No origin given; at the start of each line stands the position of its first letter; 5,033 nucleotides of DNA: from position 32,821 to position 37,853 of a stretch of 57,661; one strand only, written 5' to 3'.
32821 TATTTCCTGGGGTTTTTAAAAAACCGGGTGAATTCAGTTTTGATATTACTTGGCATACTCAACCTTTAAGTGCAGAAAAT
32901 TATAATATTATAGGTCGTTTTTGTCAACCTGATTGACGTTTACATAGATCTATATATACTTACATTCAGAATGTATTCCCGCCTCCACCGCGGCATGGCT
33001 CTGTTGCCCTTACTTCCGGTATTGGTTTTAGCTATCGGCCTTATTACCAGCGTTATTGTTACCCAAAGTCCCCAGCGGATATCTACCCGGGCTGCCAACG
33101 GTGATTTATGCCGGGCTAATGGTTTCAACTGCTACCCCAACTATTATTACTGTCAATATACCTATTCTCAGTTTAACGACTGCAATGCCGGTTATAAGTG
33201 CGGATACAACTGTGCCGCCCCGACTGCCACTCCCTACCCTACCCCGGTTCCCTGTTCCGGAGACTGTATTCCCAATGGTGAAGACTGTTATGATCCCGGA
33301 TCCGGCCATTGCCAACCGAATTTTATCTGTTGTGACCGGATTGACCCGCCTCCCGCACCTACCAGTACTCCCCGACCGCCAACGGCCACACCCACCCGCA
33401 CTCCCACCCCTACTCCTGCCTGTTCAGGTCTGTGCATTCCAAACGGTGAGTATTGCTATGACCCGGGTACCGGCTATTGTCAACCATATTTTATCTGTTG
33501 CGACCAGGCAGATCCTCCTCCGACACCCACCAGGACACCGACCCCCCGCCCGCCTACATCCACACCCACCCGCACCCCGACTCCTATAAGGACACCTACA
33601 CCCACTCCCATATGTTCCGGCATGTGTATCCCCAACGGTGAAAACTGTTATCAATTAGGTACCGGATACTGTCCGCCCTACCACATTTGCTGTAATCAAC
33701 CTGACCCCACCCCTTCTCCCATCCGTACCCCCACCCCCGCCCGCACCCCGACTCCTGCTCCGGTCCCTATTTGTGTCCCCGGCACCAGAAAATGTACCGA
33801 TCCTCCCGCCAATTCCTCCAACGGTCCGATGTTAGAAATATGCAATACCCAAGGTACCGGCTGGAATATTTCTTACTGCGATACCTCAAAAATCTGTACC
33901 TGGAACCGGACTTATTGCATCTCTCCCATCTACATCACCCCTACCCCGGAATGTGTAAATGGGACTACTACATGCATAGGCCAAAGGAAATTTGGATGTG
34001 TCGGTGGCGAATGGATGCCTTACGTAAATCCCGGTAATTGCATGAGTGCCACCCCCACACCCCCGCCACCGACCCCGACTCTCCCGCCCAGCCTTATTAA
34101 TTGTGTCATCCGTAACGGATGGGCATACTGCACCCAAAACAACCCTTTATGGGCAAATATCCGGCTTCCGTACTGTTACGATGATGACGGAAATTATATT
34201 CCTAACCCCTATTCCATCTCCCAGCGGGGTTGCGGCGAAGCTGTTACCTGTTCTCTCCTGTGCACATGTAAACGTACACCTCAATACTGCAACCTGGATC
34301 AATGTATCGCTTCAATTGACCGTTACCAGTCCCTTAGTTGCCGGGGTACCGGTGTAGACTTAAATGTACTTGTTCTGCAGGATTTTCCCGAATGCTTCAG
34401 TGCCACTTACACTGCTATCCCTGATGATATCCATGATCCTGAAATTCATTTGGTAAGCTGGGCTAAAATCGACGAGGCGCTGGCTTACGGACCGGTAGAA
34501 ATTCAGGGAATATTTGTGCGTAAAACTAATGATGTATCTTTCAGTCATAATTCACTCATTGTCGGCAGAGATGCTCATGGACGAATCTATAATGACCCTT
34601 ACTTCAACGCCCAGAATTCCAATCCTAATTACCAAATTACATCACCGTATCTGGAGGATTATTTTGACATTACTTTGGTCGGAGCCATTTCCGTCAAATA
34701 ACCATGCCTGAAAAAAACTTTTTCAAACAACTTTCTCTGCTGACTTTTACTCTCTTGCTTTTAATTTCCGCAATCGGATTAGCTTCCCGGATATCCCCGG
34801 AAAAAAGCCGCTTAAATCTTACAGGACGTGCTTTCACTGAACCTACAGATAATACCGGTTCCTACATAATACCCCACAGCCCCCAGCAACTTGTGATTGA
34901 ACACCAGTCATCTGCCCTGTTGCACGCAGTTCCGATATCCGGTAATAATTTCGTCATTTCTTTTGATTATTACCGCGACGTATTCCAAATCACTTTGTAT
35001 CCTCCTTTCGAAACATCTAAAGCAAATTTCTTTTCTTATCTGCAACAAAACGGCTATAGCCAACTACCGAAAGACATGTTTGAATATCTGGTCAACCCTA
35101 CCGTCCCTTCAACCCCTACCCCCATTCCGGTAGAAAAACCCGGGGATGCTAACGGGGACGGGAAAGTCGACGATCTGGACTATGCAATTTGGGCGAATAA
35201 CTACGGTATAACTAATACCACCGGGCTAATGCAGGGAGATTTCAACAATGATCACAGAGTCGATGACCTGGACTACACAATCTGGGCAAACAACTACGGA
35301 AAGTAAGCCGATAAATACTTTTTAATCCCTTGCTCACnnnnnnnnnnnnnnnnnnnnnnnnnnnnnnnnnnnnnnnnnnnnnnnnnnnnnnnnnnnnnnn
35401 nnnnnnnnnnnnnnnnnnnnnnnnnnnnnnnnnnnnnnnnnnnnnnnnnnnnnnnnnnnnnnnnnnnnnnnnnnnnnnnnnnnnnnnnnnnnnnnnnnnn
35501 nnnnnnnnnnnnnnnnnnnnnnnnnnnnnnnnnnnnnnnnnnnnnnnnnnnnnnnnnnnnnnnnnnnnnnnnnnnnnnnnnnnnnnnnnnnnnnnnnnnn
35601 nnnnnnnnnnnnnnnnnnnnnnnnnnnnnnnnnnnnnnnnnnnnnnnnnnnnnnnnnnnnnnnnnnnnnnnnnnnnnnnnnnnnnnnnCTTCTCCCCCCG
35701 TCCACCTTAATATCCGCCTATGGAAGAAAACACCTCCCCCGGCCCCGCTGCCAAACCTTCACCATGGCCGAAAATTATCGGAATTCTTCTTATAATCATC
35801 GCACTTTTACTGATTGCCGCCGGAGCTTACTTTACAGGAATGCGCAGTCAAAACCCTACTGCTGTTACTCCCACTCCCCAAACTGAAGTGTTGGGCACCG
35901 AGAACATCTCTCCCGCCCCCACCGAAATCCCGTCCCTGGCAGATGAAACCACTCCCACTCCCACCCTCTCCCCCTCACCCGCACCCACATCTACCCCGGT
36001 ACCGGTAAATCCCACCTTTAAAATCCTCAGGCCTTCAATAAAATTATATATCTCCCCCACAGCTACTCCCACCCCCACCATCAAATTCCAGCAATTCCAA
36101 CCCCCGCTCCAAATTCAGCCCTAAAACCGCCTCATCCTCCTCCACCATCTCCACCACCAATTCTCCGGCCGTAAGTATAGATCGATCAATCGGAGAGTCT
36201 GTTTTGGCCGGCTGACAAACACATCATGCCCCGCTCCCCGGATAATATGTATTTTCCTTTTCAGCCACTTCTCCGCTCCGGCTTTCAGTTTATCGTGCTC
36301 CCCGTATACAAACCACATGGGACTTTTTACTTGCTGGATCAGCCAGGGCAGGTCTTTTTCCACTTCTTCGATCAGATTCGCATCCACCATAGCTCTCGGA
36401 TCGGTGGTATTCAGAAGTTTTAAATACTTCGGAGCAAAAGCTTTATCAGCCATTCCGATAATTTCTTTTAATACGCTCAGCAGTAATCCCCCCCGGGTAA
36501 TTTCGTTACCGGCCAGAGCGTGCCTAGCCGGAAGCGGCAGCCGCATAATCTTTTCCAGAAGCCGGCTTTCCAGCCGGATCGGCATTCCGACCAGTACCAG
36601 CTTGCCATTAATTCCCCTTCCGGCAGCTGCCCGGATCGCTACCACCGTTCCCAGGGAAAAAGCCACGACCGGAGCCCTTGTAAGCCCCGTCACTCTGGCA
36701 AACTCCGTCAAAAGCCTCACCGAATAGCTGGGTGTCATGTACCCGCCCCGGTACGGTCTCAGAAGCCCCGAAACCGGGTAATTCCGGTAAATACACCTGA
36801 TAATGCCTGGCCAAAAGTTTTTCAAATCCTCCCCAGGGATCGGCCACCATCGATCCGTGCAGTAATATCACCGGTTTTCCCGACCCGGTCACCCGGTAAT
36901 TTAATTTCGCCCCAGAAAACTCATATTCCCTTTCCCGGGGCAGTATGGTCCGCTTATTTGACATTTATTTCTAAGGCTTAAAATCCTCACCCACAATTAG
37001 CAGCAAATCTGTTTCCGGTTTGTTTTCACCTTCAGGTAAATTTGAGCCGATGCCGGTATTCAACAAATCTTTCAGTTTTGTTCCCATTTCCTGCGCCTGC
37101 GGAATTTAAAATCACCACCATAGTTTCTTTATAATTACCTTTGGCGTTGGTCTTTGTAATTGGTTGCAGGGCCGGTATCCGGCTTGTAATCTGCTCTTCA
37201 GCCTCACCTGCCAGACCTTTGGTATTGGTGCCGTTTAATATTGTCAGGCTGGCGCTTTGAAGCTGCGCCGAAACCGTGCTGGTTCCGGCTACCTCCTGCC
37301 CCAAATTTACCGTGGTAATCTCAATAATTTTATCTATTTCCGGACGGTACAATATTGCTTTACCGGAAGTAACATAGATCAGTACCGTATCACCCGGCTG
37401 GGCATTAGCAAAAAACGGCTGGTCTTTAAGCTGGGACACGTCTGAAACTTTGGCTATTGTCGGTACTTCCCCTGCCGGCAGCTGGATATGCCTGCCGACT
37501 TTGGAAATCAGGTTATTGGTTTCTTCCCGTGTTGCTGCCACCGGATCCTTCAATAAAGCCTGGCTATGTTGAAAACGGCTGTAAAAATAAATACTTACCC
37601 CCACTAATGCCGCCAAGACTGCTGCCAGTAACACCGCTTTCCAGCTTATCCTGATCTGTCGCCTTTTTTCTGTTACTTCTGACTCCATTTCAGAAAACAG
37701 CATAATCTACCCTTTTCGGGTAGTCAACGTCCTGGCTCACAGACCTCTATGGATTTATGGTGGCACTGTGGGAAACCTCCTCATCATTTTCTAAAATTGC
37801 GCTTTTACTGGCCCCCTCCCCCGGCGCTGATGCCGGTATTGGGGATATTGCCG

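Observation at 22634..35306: Family of four secreted proteins with virtually identical dockerin tails: a candidate 'CPR-osome'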

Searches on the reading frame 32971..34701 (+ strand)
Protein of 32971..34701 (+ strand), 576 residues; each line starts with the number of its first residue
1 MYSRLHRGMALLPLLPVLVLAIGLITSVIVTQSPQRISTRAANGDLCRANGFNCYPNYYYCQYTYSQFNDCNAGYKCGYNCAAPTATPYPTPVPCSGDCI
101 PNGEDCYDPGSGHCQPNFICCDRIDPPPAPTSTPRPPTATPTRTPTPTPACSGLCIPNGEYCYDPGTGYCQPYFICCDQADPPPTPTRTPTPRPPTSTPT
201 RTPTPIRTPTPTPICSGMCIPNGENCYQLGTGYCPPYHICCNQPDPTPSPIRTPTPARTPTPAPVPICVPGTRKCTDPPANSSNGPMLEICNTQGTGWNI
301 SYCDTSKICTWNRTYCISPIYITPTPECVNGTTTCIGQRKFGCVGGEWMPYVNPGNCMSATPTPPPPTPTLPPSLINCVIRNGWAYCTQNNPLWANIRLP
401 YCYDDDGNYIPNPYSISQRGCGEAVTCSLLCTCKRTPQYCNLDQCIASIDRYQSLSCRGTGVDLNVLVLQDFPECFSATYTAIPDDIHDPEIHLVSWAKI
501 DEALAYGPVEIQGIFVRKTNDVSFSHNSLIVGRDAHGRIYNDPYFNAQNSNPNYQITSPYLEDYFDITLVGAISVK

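Call 3: search_protein_families(library=pfam, proteins=[window:32971-34701:+], max_evalue=0.01)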
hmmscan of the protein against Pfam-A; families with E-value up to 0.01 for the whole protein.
window:32971-34701:+ (576 aa): 0 families

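Call 13: search_protein_families(library=ncbifam, proteins=[window:32971-34701:+], max_evalue=0.001)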
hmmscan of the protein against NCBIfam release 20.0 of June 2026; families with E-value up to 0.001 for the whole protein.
window:32971-34701:+ (576 aa): 0 families

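Call 86: search_solved_structures(query=window:32971-34701:+, max_evalue=1)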
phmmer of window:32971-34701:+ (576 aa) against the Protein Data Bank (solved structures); distinct sequences matched with E-value up to 1: 2.
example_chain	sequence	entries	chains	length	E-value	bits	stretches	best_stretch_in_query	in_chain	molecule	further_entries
4o9i_X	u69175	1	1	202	0.95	10.9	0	124-149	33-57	Chromodomain-helicase-DNA-binding protein 4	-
8x8h_A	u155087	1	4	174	0.98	10.8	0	154-204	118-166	Pectate disaccharide-lyase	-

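Call 87: search_protein_families(library=phrogs, proteins=[window:32971-34701:+], max_evalue=0.001)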
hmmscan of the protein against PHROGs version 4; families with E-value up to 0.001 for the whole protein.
window:32971-34701:+ (576 aa): 0 families

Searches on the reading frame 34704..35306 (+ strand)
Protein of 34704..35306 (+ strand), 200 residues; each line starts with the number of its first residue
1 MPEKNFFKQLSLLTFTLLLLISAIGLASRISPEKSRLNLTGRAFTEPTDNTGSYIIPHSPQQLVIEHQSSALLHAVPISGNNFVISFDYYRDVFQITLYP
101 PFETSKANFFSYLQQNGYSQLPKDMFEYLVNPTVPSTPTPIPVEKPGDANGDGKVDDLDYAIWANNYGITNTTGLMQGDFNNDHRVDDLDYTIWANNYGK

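Call 3: search_protein_families(library=pfam, proteins=[window:34704-35306:+], max_evalue=0.01)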
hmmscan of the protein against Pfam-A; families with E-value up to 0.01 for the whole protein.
window:34704-35306:+ (200 aa): 1 family
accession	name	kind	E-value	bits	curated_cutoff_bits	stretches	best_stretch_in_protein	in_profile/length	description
PF00404.24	Dockerin_1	-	6.5e-06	26.7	22.9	1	146-193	1-51/57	Dockerin type I domain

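Call 13: search_protein_families(library=ncbifam, proteins=[window:34704-35306:+], max_evalue=0.001)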
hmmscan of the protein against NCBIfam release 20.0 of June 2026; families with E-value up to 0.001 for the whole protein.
window:34704-35306:+ (200 aa): 0 families

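Call 28: find_encoding_contigs(protein=window:34704-35306:+, flank=10000, max_places=5)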
Protein window:34704-35306:+ (200 aa): no gene with exactly this product is on record in the collection.

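Call 87: search_protein_families(library=phrogs, proteins=[window:34704-35306:+], max_evalue=0.001)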
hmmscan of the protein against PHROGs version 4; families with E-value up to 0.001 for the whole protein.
window:34704-35306:+ (200 aa): 0 families

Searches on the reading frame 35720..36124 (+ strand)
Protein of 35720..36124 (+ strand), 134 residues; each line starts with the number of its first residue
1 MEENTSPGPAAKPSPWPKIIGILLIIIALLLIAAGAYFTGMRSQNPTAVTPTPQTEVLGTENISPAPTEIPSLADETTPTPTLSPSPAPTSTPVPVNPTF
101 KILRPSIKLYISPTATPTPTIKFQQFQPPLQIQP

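Call 22: search_protein_families(library=pfam, proteins=[window:35720-36124:+], max_evalue=0.1)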
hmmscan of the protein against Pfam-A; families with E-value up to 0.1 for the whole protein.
window:35720-36124:+ (134 aa): 1 family
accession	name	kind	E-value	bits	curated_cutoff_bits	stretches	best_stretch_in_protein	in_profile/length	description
PF07331.16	TctB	-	0.016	15.8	29.1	1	11-43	27-50/137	Tripartite tricarboxylate transporter TctB family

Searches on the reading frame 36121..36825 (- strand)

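Call 22: search_protein_families(library=pfam, proteins=[window:36121-36825:-], max_evalue=0.1)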
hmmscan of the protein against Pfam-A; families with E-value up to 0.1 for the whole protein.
window:36121-36825:- (234 aa): 1 family
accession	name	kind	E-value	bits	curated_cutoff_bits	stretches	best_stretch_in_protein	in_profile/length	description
PF12697.13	Abhydrolase_6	-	1.4e-06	29.5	26.3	1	39-210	51-214/217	Alpha/beta hydrolase family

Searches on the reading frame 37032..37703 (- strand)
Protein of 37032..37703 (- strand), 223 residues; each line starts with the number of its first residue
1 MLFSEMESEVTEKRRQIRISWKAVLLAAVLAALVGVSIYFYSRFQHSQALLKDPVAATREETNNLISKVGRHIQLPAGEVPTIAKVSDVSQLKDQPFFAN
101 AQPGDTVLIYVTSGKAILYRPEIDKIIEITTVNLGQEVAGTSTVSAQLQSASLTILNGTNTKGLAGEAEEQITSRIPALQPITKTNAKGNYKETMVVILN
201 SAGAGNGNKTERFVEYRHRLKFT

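Call 22: search_protein_families(library=pfam, proteins=[window:37032-37703:-], max_evalue=0.1)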
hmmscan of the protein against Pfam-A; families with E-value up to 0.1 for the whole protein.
window:37032-37703:- (223 aa): 2 families
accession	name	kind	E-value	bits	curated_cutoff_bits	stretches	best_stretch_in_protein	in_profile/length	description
PF13399.11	LytR_C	-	0.013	16.8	22.2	1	152-201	3-48/86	LytR cell envelope-related transcriptional attenuator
PF24417.1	DUF7549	-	0.071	13.4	27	0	21-56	82-117/166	Family of unknown function (DUF7549)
